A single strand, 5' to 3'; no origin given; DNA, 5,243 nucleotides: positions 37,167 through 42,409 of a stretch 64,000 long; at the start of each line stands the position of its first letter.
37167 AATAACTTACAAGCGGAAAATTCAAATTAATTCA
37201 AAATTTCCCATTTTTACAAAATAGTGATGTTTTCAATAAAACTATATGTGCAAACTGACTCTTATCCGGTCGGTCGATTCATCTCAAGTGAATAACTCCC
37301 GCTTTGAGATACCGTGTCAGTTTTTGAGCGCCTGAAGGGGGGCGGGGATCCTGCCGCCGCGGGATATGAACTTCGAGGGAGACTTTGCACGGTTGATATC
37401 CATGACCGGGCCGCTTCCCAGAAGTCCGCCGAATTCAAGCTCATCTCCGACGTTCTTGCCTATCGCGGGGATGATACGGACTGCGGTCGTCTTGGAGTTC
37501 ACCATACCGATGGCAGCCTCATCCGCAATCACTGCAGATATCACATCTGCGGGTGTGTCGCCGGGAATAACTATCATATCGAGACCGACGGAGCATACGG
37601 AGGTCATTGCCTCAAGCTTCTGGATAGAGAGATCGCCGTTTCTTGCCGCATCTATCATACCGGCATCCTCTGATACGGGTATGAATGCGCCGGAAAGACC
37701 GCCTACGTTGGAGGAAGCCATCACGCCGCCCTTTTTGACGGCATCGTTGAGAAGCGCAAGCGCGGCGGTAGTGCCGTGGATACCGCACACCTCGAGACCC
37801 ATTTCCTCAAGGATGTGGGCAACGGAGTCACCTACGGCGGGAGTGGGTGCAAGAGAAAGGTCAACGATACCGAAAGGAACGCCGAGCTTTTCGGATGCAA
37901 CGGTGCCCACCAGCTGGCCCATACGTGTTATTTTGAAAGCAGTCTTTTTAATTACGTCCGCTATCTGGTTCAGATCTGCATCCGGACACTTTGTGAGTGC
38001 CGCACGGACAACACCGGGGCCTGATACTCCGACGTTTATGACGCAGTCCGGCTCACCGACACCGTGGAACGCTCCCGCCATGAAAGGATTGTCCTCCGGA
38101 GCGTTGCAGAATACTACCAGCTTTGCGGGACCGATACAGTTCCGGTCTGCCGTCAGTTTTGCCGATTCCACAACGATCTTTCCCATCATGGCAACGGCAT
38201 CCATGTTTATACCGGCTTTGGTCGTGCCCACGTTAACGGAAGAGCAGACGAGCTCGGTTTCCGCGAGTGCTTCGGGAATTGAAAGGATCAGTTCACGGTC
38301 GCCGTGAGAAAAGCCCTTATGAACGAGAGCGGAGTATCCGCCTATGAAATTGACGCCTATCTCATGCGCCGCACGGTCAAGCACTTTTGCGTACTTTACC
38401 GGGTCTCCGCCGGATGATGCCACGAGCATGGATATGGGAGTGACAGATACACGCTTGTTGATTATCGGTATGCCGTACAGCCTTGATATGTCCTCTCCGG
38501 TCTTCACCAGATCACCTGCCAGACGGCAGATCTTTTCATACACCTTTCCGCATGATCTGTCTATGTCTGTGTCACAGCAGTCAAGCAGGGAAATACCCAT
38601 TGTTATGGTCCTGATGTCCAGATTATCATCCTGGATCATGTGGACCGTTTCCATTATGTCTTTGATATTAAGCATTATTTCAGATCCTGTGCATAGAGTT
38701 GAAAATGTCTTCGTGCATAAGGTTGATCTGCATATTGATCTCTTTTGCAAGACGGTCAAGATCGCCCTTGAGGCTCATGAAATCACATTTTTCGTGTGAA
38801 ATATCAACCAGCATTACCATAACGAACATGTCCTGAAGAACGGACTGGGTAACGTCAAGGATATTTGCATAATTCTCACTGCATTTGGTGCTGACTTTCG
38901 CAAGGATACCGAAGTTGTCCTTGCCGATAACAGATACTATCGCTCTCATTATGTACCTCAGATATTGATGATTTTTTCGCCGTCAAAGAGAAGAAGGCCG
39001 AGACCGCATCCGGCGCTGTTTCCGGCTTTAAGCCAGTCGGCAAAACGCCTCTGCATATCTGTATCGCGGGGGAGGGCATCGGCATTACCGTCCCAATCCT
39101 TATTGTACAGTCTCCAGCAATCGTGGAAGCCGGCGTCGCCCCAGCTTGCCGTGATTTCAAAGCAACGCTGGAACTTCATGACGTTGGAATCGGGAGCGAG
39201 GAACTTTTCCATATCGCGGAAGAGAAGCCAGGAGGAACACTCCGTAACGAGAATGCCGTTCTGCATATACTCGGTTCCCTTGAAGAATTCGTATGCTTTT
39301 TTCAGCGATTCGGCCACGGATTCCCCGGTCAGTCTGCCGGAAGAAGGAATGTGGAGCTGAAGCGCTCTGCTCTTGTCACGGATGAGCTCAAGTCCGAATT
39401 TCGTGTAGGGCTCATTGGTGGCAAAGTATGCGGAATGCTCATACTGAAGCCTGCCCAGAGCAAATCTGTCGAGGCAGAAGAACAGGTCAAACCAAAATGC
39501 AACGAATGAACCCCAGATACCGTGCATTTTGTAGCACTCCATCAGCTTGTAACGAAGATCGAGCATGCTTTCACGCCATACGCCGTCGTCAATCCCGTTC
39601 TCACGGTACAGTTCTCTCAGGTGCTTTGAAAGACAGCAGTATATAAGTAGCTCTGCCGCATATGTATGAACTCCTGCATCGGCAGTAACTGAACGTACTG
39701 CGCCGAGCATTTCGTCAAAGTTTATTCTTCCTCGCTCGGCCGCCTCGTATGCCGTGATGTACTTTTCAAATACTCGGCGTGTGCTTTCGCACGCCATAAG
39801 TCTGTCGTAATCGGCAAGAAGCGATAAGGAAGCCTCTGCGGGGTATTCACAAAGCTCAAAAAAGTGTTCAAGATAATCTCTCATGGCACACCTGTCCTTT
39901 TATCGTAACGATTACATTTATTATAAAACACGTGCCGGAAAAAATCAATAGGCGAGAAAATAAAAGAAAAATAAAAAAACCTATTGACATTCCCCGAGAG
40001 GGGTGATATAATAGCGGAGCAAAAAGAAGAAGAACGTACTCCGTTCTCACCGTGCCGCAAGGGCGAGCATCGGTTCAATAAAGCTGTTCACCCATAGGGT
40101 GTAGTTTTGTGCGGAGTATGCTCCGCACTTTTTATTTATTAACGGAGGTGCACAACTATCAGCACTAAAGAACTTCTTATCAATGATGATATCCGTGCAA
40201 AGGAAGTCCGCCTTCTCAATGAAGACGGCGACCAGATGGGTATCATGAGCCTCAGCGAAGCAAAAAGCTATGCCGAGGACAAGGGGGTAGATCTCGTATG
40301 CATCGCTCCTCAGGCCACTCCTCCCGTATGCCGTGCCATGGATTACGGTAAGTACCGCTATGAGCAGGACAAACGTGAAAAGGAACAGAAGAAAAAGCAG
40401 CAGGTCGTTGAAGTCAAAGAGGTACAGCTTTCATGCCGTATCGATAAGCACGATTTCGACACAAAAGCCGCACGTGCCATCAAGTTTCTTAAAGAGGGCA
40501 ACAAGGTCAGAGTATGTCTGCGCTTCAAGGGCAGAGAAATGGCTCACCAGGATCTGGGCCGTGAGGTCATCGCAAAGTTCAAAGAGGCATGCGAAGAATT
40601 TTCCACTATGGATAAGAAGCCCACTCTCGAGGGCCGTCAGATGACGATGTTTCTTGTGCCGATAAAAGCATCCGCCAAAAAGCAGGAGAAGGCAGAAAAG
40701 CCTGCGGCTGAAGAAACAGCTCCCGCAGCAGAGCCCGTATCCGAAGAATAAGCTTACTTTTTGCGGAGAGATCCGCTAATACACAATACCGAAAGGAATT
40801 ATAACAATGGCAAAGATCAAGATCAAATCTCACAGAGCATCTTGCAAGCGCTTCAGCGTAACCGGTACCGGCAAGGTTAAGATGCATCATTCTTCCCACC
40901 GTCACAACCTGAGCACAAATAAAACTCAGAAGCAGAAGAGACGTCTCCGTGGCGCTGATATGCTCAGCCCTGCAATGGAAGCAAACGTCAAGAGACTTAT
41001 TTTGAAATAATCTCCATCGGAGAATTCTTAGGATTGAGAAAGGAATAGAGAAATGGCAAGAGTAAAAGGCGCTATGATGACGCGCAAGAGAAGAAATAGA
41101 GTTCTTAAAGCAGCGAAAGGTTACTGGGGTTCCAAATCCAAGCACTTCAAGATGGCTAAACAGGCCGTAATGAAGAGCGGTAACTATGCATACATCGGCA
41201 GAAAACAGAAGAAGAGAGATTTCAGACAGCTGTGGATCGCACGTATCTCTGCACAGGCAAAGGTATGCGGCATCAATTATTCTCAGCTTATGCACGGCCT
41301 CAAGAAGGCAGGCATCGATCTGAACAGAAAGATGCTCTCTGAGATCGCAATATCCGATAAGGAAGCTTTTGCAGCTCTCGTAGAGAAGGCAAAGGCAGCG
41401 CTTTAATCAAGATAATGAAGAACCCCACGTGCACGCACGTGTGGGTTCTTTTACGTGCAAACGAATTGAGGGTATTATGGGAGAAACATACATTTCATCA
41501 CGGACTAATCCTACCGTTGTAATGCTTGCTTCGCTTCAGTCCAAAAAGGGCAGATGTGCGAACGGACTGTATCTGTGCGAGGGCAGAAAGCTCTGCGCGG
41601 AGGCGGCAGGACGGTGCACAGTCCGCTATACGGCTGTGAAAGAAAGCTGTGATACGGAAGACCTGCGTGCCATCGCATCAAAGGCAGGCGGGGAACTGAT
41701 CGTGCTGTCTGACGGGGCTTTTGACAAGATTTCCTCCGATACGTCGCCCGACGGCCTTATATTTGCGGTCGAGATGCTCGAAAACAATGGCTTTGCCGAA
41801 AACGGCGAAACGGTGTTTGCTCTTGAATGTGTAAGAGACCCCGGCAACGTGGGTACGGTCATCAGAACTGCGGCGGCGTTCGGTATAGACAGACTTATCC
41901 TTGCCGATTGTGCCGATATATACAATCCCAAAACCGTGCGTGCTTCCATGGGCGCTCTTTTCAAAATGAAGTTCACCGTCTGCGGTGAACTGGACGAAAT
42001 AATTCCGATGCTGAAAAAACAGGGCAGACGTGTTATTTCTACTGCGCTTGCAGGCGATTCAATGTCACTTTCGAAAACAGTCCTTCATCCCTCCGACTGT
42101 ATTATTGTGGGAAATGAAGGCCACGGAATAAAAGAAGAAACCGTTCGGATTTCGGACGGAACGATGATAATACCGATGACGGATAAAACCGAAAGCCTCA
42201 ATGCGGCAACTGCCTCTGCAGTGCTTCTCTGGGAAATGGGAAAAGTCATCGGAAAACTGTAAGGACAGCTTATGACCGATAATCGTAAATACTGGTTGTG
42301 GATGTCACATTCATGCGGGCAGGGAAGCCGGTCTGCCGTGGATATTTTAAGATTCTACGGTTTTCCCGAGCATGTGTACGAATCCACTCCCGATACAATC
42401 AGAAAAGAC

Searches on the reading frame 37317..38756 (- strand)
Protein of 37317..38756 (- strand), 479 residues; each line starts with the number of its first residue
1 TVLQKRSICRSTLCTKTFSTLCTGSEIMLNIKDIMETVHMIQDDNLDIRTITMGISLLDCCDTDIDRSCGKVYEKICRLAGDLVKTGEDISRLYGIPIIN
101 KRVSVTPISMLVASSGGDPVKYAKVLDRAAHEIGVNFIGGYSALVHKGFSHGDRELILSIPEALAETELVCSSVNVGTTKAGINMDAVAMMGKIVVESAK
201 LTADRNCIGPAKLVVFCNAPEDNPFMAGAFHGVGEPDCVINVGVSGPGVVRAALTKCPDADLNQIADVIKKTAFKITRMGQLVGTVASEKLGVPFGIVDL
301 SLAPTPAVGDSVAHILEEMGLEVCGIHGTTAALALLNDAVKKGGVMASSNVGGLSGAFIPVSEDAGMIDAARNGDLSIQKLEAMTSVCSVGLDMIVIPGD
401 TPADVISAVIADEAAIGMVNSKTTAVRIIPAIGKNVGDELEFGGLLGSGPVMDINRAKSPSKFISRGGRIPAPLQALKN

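Call 48: search_protein_families(library=pfam, proteins=[window:37317-38756:-], max_evalue=0.0001)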
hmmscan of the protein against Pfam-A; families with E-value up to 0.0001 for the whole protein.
window:37317-38756:- (479 aa): 1 family
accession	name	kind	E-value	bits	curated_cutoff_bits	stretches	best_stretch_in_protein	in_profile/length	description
PF05167.17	DUF711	-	3.5e-195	649.1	25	1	39-448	1-412/413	Uncharacterised ACR (DUF711)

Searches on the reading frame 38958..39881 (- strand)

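Call 48: search_protein_families(library=pfam, proteins=[window:38958-39881:-], max_evalue=0.0001)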
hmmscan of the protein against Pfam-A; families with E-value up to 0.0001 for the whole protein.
window:38958-39881:- (307 aa): 2 families
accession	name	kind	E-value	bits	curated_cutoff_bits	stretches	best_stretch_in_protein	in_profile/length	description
PF18164.7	GNAT_C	-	1.8e-30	106.1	22.8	1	140-297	2-142/142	GNAT-like C-terminal domain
PF18082.7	NAT_N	-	1.6e-15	58.6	27.8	1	4-136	3-128/129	N-acyltransferase N-terminal domain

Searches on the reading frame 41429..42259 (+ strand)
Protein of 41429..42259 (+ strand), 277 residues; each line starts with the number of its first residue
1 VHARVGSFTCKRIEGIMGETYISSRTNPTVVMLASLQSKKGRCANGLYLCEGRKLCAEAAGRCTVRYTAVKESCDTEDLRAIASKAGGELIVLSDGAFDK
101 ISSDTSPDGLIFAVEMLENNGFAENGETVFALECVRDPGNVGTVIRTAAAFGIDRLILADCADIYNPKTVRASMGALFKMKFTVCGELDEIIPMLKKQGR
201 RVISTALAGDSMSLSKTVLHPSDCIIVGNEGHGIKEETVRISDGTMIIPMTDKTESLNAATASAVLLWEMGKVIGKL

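Call 48: search_protein_families(library=pfam, proteins=[window:41429-42259:+], max_evalue=0.0001)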
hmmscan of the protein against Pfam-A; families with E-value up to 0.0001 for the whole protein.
window:41429-42259:+ (277 aa): 2 families
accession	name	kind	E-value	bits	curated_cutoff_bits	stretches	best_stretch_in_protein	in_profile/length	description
PF00588.24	SpoU_methylase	-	1.9e-36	125.7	29.7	1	129-268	3-142/142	SpoU rRNA Methylase family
PF22435.1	MRM3-like_sub_bind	-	6.6e-11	42.9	27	1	27-111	1-83/84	MRM3-like substrate binding domain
